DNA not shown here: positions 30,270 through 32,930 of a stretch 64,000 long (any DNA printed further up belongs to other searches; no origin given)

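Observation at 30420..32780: NapH-like membrane Fe-S protein fused to a GltD-like NAD(P)H:FAD oxidoreductase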

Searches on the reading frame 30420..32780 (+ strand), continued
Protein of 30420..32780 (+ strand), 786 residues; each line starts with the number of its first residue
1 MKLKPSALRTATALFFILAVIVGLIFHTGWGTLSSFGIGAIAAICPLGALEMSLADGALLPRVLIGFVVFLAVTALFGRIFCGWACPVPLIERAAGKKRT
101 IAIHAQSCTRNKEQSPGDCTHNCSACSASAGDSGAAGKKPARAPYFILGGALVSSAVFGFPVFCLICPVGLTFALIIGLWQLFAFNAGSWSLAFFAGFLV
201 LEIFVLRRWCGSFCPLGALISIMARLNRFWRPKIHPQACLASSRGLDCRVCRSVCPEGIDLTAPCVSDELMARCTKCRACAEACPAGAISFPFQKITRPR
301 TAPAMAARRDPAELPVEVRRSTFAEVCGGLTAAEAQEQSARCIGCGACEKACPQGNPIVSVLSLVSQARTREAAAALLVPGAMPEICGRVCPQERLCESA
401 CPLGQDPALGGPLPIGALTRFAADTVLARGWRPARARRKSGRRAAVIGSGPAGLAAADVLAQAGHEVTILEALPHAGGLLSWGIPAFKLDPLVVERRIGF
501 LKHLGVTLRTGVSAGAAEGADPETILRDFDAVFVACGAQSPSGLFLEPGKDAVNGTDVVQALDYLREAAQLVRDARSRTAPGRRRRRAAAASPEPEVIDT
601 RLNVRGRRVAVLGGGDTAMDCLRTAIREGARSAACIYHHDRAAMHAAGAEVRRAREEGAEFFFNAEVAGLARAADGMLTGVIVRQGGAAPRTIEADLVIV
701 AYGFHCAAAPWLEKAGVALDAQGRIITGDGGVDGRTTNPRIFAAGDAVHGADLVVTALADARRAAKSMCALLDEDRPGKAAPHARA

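Call 12: find_encoding_contigs(protein=P0090, flank=10000, max_places=3)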
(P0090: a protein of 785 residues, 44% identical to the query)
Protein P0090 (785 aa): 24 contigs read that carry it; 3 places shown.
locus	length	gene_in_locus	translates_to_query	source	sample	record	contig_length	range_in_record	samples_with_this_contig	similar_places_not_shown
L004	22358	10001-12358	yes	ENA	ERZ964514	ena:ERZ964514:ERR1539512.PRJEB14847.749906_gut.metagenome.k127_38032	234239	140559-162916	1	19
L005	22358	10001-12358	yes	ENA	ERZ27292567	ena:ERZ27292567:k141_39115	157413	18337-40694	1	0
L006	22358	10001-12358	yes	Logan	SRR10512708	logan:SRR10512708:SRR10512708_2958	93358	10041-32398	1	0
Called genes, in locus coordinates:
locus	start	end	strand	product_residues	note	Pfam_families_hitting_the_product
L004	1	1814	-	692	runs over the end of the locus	PF03797:Autotransporter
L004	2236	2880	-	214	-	PF01609:DDE_Tnp_1, PF13612:DDE_Tnp_1_3 (faint)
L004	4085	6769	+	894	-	PF04879:Molybdop_Fe4S4, PF00384:Molybdopterin, PF01568:Molydop_binding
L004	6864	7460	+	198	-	PF12797:Fer4_2 (weak), PF13247:Fer4_11, PF13237:Fer4_10 (weak), PF12838:Fer4_7, PF13187:Fer4_9, PF00037:Fer4, PF12797:Fer4_2, PF12837:Fer4_6, +3 more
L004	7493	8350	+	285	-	-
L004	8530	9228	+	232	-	PF02613:Nitrate_red_del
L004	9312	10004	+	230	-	PF12838:Fer4_7, PF13187:Fer4_9 (weak), PF00037:Fer4 (weak), PF12838:Fer4_7 (weak), PF14697:Fer4_21 (weak), PF12838:Fer4_7, PF12837:Fer4_6, PF00037:Fer4, +8 more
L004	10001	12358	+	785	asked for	PF12801:Fer4_5, PF12838:Fer4_7 (weak), PF13183:Fer4_8 (weak), PF13237:Fer4_10 (weak), PF14691:Fer4_20, PF07992:Pyr_redox_2 (weak), PF00070:Pyr_redox (weak), PF07992:Pyr_redox_2, +7 more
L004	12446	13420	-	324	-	PF00126:HTH_1, PF03466:LysR_substrate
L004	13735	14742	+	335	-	PF00034:Cytochrom_C (faint), PF03150:CCP_MauG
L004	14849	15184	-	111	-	PF07804:HipA_C (weak)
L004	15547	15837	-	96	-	PF00583:Acetyltransf_1, PF13508:Acetyltransf_7, PF13673:Acetyltransf_10 (weak)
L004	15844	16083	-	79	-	-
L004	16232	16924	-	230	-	PF12689:Acid_PPase (faint), PF00702:Hydrolase, PF12710:HAD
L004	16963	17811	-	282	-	PF00702:Hydrolase, PF12710:HAD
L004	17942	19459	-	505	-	PF01663:Phosphodiest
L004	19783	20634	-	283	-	PF00528:BPD_transp_1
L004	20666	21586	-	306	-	PF19300:BPD_transp_1_N (weak), PF00528:BPD_transp_1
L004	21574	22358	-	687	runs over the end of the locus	PF13555:AAA_29 (faint), PF00005:ABC_tran, PF00931:NB-ARC (faint), PF02463:SMC_N (faint), PF03193:RsgA_GTPase (faint), PF08352:oligo_HPY, PF00005:ABC_tran, PF08352:oligo_HPY, +2 more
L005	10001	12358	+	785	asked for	PF12801:Fer4_5, PF12838:Fer4_7 (weak), PF13183:Fer4_8 (weak), PF13237:Fer4_10 (weak), PF14691:Fer4_20, PF07992:Pyr_redox_2 (weak), PF00070:Pyr_redox (weak), PF07992:Pyr_redox_2, +7 more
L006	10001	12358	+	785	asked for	PF12801:Fer4_5, PF12838:Fer4_7 (weak), PF13183:Fer4_8 (weak), PF13237:Fer4_10 (weak), PF14691:Fer4_20, PF07992:Pyr_redox_2 (weak), PF00070:Pyr_redox (weak), PF07992:Pyr_redox_2, +7 more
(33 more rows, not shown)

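Call 13: find_encoding_contigs(protein=P0020, flank=10000, max_places=2)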
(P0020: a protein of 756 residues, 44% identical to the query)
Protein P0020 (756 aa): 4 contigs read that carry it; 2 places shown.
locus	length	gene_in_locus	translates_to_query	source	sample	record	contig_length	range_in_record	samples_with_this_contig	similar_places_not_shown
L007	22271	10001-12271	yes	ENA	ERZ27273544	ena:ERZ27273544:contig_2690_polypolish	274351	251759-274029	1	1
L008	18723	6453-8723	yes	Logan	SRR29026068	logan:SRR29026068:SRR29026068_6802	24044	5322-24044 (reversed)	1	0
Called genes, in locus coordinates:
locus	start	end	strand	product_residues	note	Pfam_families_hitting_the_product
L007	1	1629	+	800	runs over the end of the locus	PF04879:Molybdop_Fe4S4, PF00384:Molybdopterin, PF01568:Molydop_binding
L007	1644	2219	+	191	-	PF12797:Fer4_2 (weak), PF12838:Fer4_7 (weak), PF13237:Fer4_10, PF13247:Fer4_11, PF12838:Fer4_7, PF00037:Fer4, PF12797:Fer4_2, PF12837:Fer4_6, +8 more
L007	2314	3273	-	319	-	PF00126:HTH_1, PF03466:LysR_substrate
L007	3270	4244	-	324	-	PF00126:HTH_1, PF03466:LysR_substrate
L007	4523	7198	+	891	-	PF04879:Molybdop_Fe4S4, PF00384:Molybdopterin, PF01568:Molydop_binding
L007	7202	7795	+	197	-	PF12838:Fer4_7 (weak), PF13247:Fer4_11, PF13237:Fer4_10, PF25160:LdpA_Fe-S-bd (weak), PF13187:Fer4_9 (weak), PF00037:Fer4, PF12797:Fer4_2 (weak), PF12837:Fer4_6, +1 more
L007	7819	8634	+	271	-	-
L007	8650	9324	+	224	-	PF02613:Nitrate_red_del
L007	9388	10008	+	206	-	PF12838:Fer4_7, PF13187:Fer4_9 (weak), PF00037:Fer4 (weak), PF14697:Fer4_21, PF12838:Fer4_7, PF13187:Fer4_9 (weak), PF00037:Fer4, PF12837:Fer4_6, +8 more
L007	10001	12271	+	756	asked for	PF00037:Fer4 (faint), PF12801:Fer4_5 (faint), PF13746:Fer4_18 (faint), PF12838:Fer4_7, PF13183:Fer4_8 (weak), PF13484:Fer4_16 (weak), PF14691:Fer4_20, PF07992:Pyr_redox_2, +6 more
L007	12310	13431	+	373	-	PF13237:Fer4_10 (weak), PF12838:Fer4_7 (weak), PF13187:Fer4_9 (weak), PF14697:Fer4_21 (weak), PF00037:Fer4 (weak), PF12838:Fer4_7 (weak), PF13187:Fer4_9, PF13237:Fer4_10 (weak), +6 more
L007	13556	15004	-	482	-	PF01946:Thi4 (weak), PF00890:FAD_binding_2, PF01134:GIDA (faint), PF01266:DAO, PF07992:Pyr_redox_2 (weak), PF12831:FAD_oxidored, PF13450:NAD_binding_8 (faint)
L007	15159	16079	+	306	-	PF00126:HTH_1, PF03466:LysR_substrate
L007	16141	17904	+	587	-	PF13675:PilJ, PF00672:HAMP, PF07730:HisKA_3, PF02518:HATPase_c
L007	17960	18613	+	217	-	PF00072:Response_reg, PF00196:GerE, PF08281:Sigma70_r4_2 (faint)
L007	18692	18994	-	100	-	PF03892:NapB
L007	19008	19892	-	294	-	PF12801:Fer4_5, PF00037:Fer4 (faint), PF12837:Fer4_6 (faint), PF14697:Fer4_21 (faint), PF13237:Fer4_10, PF12838:Fer4_7, PF13187:Fer4_9 (weak)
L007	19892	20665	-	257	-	PF12800:Fer4_4 (faint), PF13183:Fer4_8 (faint), PF12838:Fer4_7, PF14697:Fer4_21 (weak), PF12838:Fer4_7, PF00037:Fer4 (weak), PF12797:Fer4_2 (weak), PF13237:Fer4_10 (weak), +6 more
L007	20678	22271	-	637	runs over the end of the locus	?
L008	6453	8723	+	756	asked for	PF00037:Fer4 (faint), PF12801:Fer4_5 (faint), PF13746:Fer4_18 (faint), PF12838:Fer4_7, PF13183:Fer4_8 (weak), PF13484:Fer4_16 (weak), PF14691:Fer4_20, PF07992:Pyr_redox_2, +6 more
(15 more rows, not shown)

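Call 14: find_encoding_contigs(protein=P0026, flank=10000, max_places=2)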
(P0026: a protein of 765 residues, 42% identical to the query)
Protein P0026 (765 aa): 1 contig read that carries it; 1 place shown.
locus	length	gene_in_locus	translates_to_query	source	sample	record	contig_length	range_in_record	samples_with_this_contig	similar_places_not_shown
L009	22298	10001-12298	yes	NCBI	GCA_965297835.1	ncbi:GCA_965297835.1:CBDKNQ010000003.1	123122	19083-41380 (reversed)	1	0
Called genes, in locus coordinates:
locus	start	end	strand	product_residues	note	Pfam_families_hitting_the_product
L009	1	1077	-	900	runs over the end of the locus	PF04879:Molybdop_Fe4S4, PF00384:Molybdopterin, PF01568:Molydop_binding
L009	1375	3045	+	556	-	-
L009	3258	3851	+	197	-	PF02613:Nitrate_red_del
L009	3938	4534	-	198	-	PF12838:Fer4_7, PF13247:Fer4_11, PF13237:Fer4_10, PF25160:LdpA_Fe-S-bd (weak), PF13187:Fer4_9 (weak), PF00037:Fer4, PF12797:Fer4_2 (weak), PF12837:Fer4_6, +2 more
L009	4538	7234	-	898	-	PF04879:Molybdop_Fe4S4, PF00384:Molybdopterin, PF01568:Molydop_binding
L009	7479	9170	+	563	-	PF01609:DDE_Tnp_1 (faint)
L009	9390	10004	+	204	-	PF12838:Fer4_7, PF13187:Fer4_9, PF14697:Fer4_21, PF12838:Fer4_7 (weak), PF13187:Fer4_9 (weak), PF00037:Fer4, PF12797:Fer4_2 (weak), PF12837:Fer4_6, +5 more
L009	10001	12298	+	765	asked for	PF12801:Fer4_5, PF13183:Fer4_8, PF13237:Fer4_10 (weak), PF12838:Fer4_7, PF13484:Fer4_16, PF14691:Fer4_20, PF07992:Pyr_redox_2, PF13450:NAD_binding_8, +8 more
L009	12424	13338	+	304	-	PF00037:Fer4, PF12797:Fer4_2 (weak), PF12837:Fer4_6 (weak), PF13484:Fer4_16 (weak), PF00037:Fer4 (weak), PF12797:Fer4_2 (weak), PF12837:Fer4_6 (weak), PF13237:Fer4_10 (weak), +7 more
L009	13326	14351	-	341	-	PF00248:Aldo_ket_red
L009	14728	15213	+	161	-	PF02367:TsaE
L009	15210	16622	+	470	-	PF11741:AMIN, PF01520:Amidase_3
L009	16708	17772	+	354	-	PF01116:F_bP_aldolase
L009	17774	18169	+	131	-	PF01219:DAGK_prokar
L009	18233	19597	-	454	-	PF00206:Lyase_1, PF08328:ASL_C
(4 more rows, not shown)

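Call 21: search_solved_structures(query=window:30420-32777:+, max_evalue=0.001, show_alignments=1)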
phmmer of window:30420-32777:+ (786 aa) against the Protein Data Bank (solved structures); distinct sequences matched with E-value up to 0.001: 74 (the best 60 are shown).
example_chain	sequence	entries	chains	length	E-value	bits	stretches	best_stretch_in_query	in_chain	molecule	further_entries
6s6s_G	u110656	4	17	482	1.2e-69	238.6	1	306-770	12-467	Glutamate synthase [NADPH] small chain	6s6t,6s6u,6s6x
2vdc_G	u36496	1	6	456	1.4e-66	228.4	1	323-770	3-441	GLUTAMATE SYNTHASE [NADPH] SMALL CHAIN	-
4ylf_B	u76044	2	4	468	7.9e-52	179.7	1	313-770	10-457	Dihydropyrimidine dehydrogenase subunit A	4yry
5jca_L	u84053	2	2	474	1.1e-51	179.3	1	313-774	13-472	NADH-dependent Ferredoxin:NADP Oxidoreductase (NfnI) subunit alpha | NADH-dependent Ferredoxin:NADP Oxidoreductase subunit alpha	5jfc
5vj7_A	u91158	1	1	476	6.7e-50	173.3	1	313-771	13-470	Oxidoreductase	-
7mfm_I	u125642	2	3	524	1.4e-47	165.6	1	308-639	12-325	Glutamate synthase (NADPH) small chain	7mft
9n5u_A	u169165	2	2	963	5.9e-47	163.6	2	341-559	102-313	NfnA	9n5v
9bov_A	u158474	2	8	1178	3.1e-42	148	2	347-568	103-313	Molybdopterin oxidoreductase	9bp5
8oh5_C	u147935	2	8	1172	3.6e-38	134.5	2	344-568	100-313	Formate dehydrogenase-O, major subunit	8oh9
7m31_A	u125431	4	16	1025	1.3e-24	89.7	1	335-764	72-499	Dihydropyrimidine dehydrogenase [NADP(+)]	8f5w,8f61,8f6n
1gt8_A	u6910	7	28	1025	1.3e-24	89.7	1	335-764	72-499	DIHYDROPYRIMIDINE DEHYDROGENASE | Dihydropyrimidine dehydrogenase [NADP(+)]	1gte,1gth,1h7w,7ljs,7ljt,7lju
1h7x_A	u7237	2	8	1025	1.3e-24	89.7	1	335-764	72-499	DIHYDROPYRIMIDINE DEHYDROGENASE | Dihydropyrimidine dehydrogenase [NADP(+)]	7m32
3ab1_A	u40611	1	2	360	3.1e-12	48.8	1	603-767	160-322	Ferredoxin--NADP reductase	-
6uzi_A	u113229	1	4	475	1.2e-09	40.2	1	607-757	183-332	Dihydrolipoyl dehydrogenase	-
6i4p_A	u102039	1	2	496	1.5e-08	36.6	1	654-754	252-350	Dihydrolipoyl dehydrogenase, mitochondrial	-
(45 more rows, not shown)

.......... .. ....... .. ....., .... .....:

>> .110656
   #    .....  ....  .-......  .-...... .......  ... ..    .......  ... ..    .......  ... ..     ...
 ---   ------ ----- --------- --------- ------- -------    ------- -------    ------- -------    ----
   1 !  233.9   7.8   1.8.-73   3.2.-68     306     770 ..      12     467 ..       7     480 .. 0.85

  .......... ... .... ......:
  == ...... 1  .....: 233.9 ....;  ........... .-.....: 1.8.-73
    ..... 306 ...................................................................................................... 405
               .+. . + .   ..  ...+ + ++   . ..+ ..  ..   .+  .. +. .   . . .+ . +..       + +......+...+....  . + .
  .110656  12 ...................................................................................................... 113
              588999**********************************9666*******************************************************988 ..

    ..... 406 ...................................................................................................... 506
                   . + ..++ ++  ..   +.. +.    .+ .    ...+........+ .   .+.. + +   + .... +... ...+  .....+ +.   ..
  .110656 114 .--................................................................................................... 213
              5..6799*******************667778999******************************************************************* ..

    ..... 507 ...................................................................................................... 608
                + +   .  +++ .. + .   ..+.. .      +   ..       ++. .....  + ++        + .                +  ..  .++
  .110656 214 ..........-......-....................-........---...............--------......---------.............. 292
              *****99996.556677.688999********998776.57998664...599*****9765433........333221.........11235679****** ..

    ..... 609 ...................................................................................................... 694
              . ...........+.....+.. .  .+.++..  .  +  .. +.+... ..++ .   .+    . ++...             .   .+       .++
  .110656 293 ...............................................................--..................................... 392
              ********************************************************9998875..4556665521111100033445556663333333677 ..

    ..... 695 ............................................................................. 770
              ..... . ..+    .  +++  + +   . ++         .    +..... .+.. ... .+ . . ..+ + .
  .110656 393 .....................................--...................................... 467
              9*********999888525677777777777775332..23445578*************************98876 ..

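Call 29: search_protein_representatives(protein=window:30420-32780:+)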
Query: 786 residues. Proteins with E-value up to 0.001 (for the whole library): 15522; up to 1e-10: 7277; up to 1e-30: 1245. The best 150 are listed.
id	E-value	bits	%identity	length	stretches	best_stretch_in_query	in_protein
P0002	0.0e+00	1107.3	68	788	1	1-778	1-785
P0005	1.9e-197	674.5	51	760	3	101-570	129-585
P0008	1.8e-187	641.5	49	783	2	107-770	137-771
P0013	6.3e-182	623.2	48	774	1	2-772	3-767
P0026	7.1e-178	609.8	45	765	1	4-778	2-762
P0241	5.2e-173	593.7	51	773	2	126-771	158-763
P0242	8.0e-171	586.5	49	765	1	3-768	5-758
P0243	9.8e-167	573.0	47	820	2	117-768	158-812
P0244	1.0e-166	572.9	47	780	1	5-772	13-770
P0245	7.0e-160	550.3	46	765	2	3-548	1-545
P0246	9.3e-157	540.0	43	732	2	2-568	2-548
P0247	1.0e-156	539.9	46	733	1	4-775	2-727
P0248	3.2e-153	528.3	44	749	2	4-547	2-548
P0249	4.2e-153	527.9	46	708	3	137-541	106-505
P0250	9.0e-149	513.6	43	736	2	2-568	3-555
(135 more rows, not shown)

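Call 44: predict_structure(alignment_id=A3)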
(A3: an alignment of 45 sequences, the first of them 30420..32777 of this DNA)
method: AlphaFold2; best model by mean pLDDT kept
length: 786 residues; sequences in the alignment: 45
mean_pLDDT: 84.5   pTM: 0.85
mean pLDDT of the five models: 84.5, 82.9, 82.7, 82.7, 81.0
residues with pLDDT >= 90: 419; 70-90: 258; 50-70: 57; < 50: 52
segments of 3 or more residues with pLDDT < 50: 29-36, 101-137, 781-786
pLDDT, mean of each block of 10 residues (from residue 1): 74 85 67 48 71 79 84 85 75 66 39 32 30 45 81 81 76 80 73 75 70 75 85 91 94 88 87 87 91 63 87 96 94 97 97 96 95 95 96 95 96 97 93 89 96 97 97 93 93 94 96 89 96 85 85 86 93 84 60 74 95 96 97 98 94 98 97 96 94 98 90 95 93 97 93 93 97 75 42
secondary structure, 60 per line:
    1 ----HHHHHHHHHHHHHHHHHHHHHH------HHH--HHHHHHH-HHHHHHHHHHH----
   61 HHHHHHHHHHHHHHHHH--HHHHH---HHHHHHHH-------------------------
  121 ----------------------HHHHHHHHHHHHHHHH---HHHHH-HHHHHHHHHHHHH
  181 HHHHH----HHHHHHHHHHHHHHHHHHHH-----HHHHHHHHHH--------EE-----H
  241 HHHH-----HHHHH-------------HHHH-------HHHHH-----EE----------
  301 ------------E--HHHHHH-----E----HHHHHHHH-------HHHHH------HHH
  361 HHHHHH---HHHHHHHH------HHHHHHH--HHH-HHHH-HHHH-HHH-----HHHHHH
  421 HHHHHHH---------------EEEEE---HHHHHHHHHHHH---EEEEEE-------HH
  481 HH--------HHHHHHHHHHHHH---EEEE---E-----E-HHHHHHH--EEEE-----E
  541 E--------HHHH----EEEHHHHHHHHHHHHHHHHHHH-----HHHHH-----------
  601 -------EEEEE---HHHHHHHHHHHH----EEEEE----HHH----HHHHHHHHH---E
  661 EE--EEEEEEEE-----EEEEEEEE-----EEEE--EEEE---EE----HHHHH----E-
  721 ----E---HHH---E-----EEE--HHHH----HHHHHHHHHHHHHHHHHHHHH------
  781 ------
elements in order (helices of 4 or more, strands of 3 or more residues): H5-26 H38-44 H46-56 H61-77 H80-84 H88-95 H143-158 H162-166 H168-185 H190-209 H215-224 H240-244 H250-254 H268-271 H279-283 H316-321 H332-339 H347-351 H358-366 H370-377 H384-390 H397-400 H402-405 H415-427 E443-447 H451-462 E466-471 H479-482 H491-503 E507-510 H522-528 E531-534 H550-553 E558-560 H561-579 H585-589 E608-612 H616-627 E632-636 H648-656 E660-662 E665-672 E678-685 E691-694 E697-700 H710-714 E741-743 H746-749 H754-774
